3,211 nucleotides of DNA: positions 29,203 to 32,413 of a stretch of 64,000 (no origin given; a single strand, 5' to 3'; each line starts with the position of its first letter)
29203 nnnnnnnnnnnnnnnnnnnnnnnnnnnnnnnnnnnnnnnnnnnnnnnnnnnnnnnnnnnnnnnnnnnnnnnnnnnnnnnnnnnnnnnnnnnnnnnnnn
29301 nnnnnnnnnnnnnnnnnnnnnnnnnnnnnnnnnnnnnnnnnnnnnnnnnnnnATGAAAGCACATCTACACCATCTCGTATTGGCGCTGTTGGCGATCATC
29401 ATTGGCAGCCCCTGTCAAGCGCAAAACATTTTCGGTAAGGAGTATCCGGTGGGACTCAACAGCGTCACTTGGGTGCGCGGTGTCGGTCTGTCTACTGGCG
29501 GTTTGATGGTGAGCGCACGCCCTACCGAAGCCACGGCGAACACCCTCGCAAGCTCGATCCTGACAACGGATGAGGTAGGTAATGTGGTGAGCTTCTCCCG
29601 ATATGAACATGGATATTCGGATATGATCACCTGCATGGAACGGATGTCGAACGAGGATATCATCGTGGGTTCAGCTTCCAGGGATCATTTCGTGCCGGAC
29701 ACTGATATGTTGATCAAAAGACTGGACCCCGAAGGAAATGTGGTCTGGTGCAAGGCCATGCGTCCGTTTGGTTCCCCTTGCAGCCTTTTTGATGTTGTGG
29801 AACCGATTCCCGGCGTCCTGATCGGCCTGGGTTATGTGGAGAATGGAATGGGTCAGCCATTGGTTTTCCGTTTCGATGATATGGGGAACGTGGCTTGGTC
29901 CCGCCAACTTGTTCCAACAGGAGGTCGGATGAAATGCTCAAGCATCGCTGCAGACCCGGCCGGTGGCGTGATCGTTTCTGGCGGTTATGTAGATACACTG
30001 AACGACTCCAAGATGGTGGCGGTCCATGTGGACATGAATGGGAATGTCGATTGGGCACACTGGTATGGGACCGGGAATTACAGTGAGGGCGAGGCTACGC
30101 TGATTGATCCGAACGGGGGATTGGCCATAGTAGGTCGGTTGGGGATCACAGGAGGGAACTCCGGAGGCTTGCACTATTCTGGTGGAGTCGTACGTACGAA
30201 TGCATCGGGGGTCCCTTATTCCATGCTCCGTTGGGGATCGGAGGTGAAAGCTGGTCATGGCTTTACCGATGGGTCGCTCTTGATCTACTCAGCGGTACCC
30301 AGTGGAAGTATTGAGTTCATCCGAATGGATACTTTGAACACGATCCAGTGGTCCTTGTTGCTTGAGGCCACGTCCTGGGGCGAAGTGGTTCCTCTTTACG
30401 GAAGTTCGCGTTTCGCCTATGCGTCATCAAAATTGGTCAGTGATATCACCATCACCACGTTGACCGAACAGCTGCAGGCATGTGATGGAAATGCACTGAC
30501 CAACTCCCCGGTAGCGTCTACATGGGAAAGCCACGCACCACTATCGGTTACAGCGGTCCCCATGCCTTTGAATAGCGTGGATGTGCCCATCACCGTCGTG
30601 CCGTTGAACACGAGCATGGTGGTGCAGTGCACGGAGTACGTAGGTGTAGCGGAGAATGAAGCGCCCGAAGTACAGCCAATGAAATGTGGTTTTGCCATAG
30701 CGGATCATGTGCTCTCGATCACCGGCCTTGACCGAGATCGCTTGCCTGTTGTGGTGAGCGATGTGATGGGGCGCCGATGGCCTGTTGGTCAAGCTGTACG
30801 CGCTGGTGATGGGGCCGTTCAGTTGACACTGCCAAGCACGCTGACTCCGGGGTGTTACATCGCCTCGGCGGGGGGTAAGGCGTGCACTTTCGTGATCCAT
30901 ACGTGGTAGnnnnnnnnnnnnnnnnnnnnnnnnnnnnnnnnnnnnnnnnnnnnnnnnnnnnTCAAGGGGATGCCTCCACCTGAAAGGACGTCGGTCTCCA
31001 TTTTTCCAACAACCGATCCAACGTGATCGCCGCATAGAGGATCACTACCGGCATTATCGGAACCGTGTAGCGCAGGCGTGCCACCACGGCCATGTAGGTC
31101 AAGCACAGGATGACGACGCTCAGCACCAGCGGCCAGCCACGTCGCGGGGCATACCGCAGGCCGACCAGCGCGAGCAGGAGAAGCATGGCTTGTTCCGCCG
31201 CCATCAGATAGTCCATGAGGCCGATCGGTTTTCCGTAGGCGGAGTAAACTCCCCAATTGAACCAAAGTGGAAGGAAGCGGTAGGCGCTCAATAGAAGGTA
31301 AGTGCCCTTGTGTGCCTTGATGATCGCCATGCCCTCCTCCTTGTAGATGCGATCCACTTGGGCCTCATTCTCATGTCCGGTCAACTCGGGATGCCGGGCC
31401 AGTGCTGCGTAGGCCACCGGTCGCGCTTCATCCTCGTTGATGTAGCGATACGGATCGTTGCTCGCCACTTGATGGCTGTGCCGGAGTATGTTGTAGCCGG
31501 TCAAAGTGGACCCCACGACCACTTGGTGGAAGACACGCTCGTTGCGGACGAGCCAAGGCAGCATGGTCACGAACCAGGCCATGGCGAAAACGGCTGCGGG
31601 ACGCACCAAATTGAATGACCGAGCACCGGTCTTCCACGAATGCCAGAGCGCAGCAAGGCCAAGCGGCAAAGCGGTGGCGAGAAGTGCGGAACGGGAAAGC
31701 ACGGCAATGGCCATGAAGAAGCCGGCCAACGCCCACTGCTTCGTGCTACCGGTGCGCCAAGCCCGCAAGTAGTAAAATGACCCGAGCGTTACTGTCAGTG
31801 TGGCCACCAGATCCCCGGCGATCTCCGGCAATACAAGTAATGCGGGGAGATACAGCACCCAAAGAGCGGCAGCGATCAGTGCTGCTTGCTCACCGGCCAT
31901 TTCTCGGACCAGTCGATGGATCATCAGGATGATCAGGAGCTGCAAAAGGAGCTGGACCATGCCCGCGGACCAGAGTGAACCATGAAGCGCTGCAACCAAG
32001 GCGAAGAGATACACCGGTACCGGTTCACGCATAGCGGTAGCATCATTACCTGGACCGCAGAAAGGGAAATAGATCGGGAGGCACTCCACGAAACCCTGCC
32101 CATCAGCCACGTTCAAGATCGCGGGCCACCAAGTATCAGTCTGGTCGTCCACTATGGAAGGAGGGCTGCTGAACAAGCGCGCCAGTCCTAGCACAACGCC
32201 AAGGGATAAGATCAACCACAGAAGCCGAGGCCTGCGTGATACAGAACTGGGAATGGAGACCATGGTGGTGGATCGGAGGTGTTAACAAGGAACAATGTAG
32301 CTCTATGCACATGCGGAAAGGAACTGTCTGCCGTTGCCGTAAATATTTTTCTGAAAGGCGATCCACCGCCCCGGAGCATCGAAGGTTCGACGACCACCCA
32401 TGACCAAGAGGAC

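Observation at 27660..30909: Tandem T9SS-cargo paralogs with divergent bodies but near-identical 3' ends (CTD gene conversion?)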

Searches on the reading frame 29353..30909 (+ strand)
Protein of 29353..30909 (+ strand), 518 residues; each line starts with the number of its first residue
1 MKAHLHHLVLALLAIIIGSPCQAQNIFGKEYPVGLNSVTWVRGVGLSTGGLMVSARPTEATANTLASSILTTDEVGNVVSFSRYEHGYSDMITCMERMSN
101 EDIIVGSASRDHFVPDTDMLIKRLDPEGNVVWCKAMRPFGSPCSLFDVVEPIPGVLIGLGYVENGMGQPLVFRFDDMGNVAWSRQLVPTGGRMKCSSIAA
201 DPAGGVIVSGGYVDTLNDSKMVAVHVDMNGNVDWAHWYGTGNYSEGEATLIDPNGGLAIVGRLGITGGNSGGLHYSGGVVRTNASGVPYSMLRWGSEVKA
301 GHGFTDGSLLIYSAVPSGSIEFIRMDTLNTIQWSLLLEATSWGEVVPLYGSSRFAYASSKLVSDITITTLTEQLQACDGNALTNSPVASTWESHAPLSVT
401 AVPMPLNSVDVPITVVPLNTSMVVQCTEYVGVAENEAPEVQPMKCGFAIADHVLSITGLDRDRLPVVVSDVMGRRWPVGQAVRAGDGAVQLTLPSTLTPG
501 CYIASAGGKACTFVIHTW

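Call 5: search_protein_families(library=pfam, proteins=[window:29353-30909:+], max_evalue=1)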
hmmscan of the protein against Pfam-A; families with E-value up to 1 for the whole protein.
window:29353-30909:+ (518 aa): 2 families
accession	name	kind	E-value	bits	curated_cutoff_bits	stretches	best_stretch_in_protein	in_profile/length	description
PF06739.17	SBBP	-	0.014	15.7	20.5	1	182-206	2-26/38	Beta-propeller repeat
PF17941.7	PP_kinase_C_1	-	0.039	14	25.7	0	204-250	91-137/167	Polyphosphate kinase C-terminal domain 1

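Call 6: search_protein_families(library=ncbifam, proteins=[window:29353-30909:+], max_evalue=1)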
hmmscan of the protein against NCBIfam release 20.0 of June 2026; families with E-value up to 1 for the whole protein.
window:29353-30909:+ (518 aa): 1 family
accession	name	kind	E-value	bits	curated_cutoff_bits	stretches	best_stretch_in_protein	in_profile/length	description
NF047494.1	Lepto_SBBP_lipo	equivalog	1.7e-06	27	400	1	170-286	106-230/466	SBBP repeat beta-propeller lipoprotein, LipL53 family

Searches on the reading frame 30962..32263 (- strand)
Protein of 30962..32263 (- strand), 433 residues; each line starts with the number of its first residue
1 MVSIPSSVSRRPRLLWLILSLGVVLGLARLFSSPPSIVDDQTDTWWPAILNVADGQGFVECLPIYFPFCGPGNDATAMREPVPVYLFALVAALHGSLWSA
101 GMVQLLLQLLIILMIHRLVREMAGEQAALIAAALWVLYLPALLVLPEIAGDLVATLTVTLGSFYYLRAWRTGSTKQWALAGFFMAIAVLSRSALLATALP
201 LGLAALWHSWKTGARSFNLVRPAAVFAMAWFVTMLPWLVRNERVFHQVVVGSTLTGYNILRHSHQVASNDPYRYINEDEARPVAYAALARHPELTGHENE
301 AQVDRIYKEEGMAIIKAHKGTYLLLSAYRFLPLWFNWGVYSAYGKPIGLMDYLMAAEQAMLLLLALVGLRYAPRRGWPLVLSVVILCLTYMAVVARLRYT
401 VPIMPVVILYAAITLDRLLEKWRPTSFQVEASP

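Call 30: search_protein_families(library=pfam, proteins=[window:30962-32263:-], max_evalue=0.01)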
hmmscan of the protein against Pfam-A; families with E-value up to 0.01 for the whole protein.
window:30962-32263:- (433 aa): 1 family
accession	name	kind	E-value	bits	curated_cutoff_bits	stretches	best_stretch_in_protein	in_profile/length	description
PF13231.12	PMT_2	-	7.3e-13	49.5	26.1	1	81-237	4-160/160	Dolichyl-phosphate-mannose-protein mannosyltransferase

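Call 33: find_homologous_proteins(query=window:30965-32263:-, max_evalue=1e-20)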
Query window:30965-32263:- (433 aa): 99 proteins with E <= 1e-20 among 8000 candidates.
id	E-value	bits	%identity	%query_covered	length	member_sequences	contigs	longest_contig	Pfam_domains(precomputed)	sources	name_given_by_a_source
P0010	5.7e-264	894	92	100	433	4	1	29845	PF13231.13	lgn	-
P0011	2.7e-214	730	78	95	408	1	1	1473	PF13231.13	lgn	-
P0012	1.6e-211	721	77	95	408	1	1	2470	PF13231.13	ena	-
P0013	1.1e-187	642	73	89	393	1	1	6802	PF13231.13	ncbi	ncbi:MAG: glycosyltransferase family 39 protein [Flavobacteriales bacterium]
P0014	5.9e-184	630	68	93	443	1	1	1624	PF13231.13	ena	-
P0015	6.3e-184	630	68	94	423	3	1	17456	PF13231.13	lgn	-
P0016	1.3e-182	626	69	90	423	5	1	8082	PF13231.13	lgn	-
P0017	2.5e-179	615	65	97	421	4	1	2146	PF03901.24,PF13231.13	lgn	-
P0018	7.4e-177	607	64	95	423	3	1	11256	PF13231.13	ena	-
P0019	1.6e-175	602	64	97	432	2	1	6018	PF13231.13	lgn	-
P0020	1.5e-174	599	66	95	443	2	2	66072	PF13231.13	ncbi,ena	-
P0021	1.6e-174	599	65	93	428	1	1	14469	PF13231.13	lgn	-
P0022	1.5e-172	592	63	95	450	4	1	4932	PF13231.13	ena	-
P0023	3.2e-170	585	63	97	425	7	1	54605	PF13231.13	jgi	jgi:4-amino-4-deoxy-L-arabinose transferase-like glycosyltransferase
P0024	4.2e-170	584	61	97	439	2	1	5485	PF13231.13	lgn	-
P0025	1.5e-160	553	65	88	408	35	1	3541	PF13231.13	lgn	-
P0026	3.2e-145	502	57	89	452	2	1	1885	PF13231.13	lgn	-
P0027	2.7e-115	404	62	70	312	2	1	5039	PF13231.13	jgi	jgi:hypothetical protein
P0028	7.2e-108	379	45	93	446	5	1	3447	PF13231.13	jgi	jgi:4-amino-4-deoxy-L-arabinose transferase-like glycosyltransferase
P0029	1.0e-107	379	46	95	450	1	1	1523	PF13231.13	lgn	-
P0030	5.5e-104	366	44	96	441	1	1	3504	PF13231.13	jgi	jgi:hypothetical protein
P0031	1.5e-103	365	46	93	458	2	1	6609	PF13231.13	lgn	-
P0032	2.2e-103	364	44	94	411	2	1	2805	PF13231.13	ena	-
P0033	1.2e-102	362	45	93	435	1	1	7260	PF13231.13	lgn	-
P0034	4.5e-102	360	45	94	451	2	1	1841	PF13231.13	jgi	jgi:4-amino-4-deoxy-L-arabinose transferase-like glycosyltransferase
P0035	2.2e-101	358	44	98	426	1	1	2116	PF13231.13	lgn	-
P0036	2.1e-100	355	45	95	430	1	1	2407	PF13231.13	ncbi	-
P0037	6.5e-100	353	43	94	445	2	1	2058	PF02366.25,PF13231.13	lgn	-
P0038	8.4e-100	353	44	91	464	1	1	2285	PF13231.13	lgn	-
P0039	1.2e-99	352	43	94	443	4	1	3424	PF13231.13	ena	-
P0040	1.3e-99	352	45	94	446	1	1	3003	PF13231.13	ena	-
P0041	5.0e-99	350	43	95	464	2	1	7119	PF13231.13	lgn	-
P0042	1.2e-98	349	43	94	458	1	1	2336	PF13231.13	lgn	-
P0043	1.3e-98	349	43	90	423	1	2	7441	PF13231.13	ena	-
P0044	1.4e-98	349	43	97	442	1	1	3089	PF13231.13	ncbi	-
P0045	4.0e-97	344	44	90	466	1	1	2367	PF13231.13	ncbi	-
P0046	7.5e-97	343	43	94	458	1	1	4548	PF13231.13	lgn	-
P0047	8.9e-97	343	43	96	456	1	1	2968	PF26626.1,PF13231.13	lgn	-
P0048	9.6e-97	343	43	95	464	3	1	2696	PF13231.13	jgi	jgi:hypothetical protein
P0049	9.8e-97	343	44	95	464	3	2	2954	PF13231.13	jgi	jgi:4-amino-4-deoxy-L-arabinose transferase-like glycosyltransferase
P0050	2.5e-96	341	45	90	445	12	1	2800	PF13231.13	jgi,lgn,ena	-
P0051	9.8e-96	339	45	94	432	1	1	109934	PF13231.13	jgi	jgi:hypothetical protein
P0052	1.7e-95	339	41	94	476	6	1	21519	PF13231.13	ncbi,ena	-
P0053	2.0e-95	338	41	97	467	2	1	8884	PF13231.13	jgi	jgi:4-amino-4-deoxy-L-arabinose transferase-like glycosyltransferase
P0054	2.7e-95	338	44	97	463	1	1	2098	PF13231.13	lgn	-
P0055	2.0e-94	335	45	91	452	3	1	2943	PF13231.13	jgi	jgi:4-amino-4-deoxy-L-arabinose transferase-like glycosyltransferase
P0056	2.8e-94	334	42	96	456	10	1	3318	PF13231.13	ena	-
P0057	6.6e-94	333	43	96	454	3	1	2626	PF26626.1,PF13231.13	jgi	jgi:4-amino-4-deoxy-L-arabinose transferase-like glycosyltransferase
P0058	2.4e-93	331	43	93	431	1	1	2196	PF13231.13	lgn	-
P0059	2.6e-93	331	43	92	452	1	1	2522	PF13231.13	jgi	jgi:hypothetical protein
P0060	8.8e-93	330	40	92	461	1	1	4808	PF13231.13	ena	-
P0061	1.4e-92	329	43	88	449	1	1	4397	PF13231.13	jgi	jgi:4-amino-4-deoxy-L-arabinose transferase-like glycosyltransferase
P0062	2.3e-92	328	42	90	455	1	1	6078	PF13231.13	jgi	jgi:4-amino-4-deoxy-L-arabinose transferase-like glycosyltransferase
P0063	2.9e-92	328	44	85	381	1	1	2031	PF13231.13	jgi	jgi:4-amino-4-deoxy-L-arabinose transferase-like glycosyltransferase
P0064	6.2e-92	327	43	96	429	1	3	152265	PF13231.13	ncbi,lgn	-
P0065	1.6e-91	325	41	93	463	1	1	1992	PF13231.13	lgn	-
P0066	1.0e-90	323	43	88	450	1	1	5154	PF13231.13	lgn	-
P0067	1.5e-90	322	44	90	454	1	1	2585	PF13231.13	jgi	jgi:hypothetical protein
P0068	1.5e-90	322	42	94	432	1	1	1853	PF13231.13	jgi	jgi:4-amino-4-deoxy-L-arabinose transferase-like glycosyltransferase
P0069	4.0e-90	321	43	93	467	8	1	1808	PF13231.13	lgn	-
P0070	4.7e-90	321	41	93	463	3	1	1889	PF13231.13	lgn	-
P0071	5.0e-90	320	43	91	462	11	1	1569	PF13231.13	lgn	-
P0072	5.8e-90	320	41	95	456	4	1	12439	PF13231.13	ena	-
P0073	2.0e-89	318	41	90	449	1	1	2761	PF13231.13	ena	-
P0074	2.5e-89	318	43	88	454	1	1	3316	PF13231.13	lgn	-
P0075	6.3e-89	317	41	96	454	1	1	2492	PF13231.13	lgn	-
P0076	1.8e-88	315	44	90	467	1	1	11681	PF13231.13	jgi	jgi:hypothetical protein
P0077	2.1e-88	315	41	94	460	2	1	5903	PF13231.13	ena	-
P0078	2.9e-88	315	40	92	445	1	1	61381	PF13231.13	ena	-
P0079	2.9e-88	315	43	92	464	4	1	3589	PF13231.13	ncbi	-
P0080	4.4e-88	314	41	95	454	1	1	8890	PF13231.13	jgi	jgi:4-amino-4-deoxy-L-arabinose transferase-like glycosyltransferase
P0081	4.6e-88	314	41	91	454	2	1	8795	PF26626.1,PF13231.13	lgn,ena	-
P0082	4.6e-88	314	40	97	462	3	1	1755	PF13231.13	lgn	-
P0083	1.2e-87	313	44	93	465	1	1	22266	PF13231.13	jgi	jgi:hypothetical protein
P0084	2.1e-87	312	39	97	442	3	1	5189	PF13231.13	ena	-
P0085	1.0e-86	310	43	88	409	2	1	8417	PF26626.1,PF13231.13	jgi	jgi:4-amino-4-deoxy-L-arabinose transferase-like glycosyltransferase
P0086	1.5e-86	309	42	91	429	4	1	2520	PF13231.13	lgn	-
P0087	2.4e-86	308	41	96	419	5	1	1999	PF13231.13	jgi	-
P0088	4.6e-86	307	41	91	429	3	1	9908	PF13231.13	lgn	-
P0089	8.6e-86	307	40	96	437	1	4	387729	PF13231.13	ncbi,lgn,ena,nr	ncbi:MAG: glycosyltransferase family 39 protein [Flavobacteriales bacterium]|nr:glycosyltransferase 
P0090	1.0e-85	306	41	94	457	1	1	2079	PF02366.25,PF13231.13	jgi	jgi:hypothetical protein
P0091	1.6e-85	306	42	94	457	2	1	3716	PF13231.13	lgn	-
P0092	7.0e-85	304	41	92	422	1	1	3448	PF13231.13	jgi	-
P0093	5.2e-81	291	40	91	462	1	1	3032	PF13231.13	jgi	jgi:hypothetical protein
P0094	3.0e-79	285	37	93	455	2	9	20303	PF13231.13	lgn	-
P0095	1.5e-76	276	41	95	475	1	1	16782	PF13231.13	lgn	-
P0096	1.3e-75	273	37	93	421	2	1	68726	PF02366.25,PF13231.13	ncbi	-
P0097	1.9e-74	269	42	96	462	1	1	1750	PF13231.13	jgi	jgi:4-amino-4-deoxy-L-arabinose transferase-like glycosyltransferase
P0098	6.4e-72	261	34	94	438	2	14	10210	PF13231.13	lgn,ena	-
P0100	3.6e-71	258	38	87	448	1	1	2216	PF13231.13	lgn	-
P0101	5.1e-70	255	41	92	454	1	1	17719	PF13231.13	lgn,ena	-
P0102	5.2e-70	255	44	73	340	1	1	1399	PF13231.13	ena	-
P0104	2.5e-67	246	38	88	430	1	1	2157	PF13231.13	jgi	-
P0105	4.5e-63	232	42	78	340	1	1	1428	PF13231.13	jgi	jgi:hypothetical protein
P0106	8.8e-63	231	35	86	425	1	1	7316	PF13231.13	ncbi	ncbi:MAG: glycosyltransferase family 39 protein [Burkholderiales bacterium]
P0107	1.0e-61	227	36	85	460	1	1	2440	PF13231.13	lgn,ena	-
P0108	8.3e-43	165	36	76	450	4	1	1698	PF13231.13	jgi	jgi:4-amino-4-deoxy-L-arabinose transferase-like glycosyltransferase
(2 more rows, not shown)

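Call 34: find_encoding_contigs(protein=P0010, flank=10000, max_places=3)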
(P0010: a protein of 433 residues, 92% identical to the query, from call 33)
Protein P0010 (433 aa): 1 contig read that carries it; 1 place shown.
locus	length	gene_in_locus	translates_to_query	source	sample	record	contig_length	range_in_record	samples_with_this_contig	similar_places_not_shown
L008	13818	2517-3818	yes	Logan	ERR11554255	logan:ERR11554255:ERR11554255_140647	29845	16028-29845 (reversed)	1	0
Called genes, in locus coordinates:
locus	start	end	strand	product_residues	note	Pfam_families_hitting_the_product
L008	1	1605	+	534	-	?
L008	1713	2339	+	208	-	PF13787:HXXEE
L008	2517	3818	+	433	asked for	PF13231:PMT_2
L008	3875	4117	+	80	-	-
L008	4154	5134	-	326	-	-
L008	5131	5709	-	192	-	-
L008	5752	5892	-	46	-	-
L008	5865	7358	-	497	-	-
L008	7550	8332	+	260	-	PF18306:LDcluster4, PF03641:Lysine_decarbox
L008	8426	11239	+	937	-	PF13620:CarboxypepD_reg, PF13715:CarbopepD_reg_2, PF07715:Plug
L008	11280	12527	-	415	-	PF00872:Transposase_mut, PF10551:MULE (faint)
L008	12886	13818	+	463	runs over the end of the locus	PF28492:Beta_helix_4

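Call 35: find_encoding_contigs(protein=P0013, flank=8000, max_places=2)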
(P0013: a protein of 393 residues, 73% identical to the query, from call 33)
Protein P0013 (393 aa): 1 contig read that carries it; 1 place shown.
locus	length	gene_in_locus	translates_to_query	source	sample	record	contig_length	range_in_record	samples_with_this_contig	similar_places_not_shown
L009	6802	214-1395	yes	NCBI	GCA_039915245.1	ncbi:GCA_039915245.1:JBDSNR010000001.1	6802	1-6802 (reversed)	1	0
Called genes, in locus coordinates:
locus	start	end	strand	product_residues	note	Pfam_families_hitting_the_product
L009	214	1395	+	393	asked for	PF13231:PMT_2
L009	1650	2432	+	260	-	PF18306:LDcluster4, PF03641:Lysine_decarbox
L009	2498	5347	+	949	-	PF13620:CarboxypepD_reg, PF13715:CarbopepD_reg_2, PF07715:Plug, PF00593:TonB_dep_Rec_b-barrel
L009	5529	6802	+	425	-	PF28492:Beta_helix_4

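Call 36: find_encoding_contigs(protein=P0012, flank=8000, max_places=2)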
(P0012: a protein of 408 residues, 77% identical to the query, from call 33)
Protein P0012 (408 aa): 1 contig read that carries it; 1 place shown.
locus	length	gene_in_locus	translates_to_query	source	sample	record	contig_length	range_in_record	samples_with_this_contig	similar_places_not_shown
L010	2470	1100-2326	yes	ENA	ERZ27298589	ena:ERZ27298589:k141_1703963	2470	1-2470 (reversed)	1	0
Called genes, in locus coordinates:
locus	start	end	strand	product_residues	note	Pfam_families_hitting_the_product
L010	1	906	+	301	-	?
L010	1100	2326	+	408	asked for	PF13231:PMT_2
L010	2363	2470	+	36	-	?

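Call 71: find_encoding_contigs(protein=P0015, flank=6000, max_places=2)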
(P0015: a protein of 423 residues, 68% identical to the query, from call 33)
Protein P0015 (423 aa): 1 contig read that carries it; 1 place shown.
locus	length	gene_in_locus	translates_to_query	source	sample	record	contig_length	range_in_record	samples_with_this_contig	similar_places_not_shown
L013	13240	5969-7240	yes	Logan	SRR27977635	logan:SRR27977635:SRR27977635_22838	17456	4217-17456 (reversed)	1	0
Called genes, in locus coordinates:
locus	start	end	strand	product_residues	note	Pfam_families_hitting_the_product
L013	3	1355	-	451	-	?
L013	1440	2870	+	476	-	PF00324:AA_permease, PF13520:AA_permease_2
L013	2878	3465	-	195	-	PF03860:Csp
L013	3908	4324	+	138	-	PF16231:DUF4890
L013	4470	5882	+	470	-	PF23023:Anti-Pycsar_Apyc1 (faint), PF00753:Lactamase_B, PF12706:Lactamase_B_2 (weak), PF16661:Lactamase_B_6, PF10996:Beta-Casp, PF07521:RMMBL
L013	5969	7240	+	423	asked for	PF13231:PMT_2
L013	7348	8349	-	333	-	PF03301:Trp_dioxygenase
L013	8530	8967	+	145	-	PF03544:TonB_C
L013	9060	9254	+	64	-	-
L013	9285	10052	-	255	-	PF02265:S1-P1_nuclease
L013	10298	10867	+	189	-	-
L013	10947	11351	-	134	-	PF02566:OsmC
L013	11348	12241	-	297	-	PF02678:Pirin, PF05726:Pirin_C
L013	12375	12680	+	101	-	-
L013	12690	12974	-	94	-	-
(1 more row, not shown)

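Call 72: find_encoding_contigs(protein=P0016, flank=6000, max_places=2)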
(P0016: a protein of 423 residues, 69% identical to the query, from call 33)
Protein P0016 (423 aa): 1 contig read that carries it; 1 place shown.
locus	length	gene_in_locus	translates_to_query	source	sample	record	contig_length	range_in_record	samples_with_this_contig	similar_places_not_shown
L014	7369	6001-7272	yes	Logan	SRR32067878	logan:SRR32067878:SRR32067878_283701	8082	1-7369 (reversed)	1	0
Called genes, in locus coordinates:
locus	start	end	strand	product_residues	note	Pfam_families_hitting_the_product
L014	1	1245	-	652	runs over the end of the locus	?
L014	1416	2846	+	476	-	PF00324:AA_permease, PF13520:AA_permease_2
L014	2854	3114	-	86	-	PF03860:Csp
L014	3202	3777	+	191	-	-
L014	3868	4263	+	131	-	PF16231:DUF4890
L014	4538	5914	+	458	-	PF00753:Lactamase_B, PF12706:Lactamase_B_2 (weak), PF16661:Lactamase_B_6 (weak), PF10996:Beta-Casp, PF07521:RMMBL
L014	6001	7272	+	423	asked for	PF13231:PMT_2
